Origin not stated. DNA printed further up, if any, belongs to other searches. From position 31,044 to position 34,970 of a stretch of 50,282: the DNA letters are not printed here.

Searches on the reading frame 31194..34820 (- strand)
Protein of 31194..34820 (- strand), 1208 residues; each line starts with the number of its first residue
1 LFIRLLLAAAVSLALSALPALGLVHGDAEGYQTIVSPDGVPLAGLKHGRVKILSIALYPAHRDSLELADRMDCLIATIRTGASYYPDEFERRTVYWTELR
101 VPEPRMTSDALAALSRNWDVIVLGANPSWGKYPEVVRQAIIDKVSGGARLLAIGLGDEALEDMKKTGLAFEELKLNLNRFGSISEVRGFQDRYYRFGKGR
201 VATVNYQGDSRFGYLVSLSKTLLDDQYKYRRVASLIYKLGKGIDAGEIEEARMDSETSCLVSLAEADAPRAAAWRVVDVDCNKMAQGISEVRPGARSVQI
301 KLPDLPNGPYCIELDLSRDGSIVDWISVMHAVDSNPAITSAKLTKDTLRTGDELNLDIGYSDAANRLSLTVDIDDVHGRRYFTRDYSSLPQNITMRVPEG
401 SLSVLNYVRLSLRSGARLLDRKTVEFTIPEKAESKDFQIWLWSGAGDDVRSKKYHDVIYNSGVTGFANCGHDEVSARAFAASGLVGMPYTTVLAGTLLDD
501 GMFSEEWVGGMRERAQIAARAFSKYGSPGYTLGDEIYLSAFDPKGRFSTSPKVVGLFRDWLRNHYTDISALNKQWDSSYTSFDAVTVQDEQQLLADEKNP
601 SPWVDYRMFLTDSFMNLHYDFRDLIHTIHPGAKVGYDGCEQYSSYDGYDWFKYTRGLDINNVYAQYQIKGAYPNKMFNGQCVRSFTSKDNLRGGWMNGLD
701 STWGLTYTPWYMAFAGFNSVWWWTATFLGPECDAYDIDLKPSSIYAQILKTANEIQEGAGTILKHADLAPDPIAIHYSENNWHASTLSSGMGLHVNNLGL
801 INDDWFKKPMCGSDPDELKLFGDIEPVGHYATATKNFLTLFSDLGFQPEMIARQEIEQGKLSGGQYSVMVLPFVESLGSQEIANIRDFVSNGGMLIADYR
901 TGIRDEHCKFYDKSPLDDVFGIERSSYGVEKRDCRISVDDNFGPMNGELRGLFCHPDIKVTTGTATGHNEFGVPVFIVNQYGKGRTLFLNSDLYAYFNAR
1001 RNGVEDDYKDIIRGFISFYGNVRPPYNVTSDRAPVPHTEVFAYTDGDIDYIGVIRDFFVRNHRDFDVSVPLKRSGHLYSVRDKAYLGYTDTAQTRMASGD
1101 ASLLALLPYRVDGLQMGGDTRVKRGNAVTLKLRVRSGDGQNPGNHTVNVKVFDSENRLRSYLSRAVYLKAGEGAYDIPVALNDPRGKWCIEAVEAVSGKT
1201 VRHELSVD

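Call 24: search_protein_families(library=pfam, proteins=[window:31194-34820:-], max_evalue=0.001)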
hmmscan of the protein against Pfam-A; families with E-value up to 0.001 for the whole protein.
window:31194-34820:- (1208 aa): 2 families
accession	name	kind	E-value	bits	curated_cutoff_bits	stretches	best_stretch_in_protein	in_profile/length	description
PF08532.16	Glyco_hydro_42M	-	1.3e-12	48.1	25.8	1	865-993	57-188/207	Beta-galactosidase trimerisation domain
PF02449.21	Glyco_hydro_42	-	1.5e-09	38.1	21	1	548-661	145-258/376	Beta-galactosidase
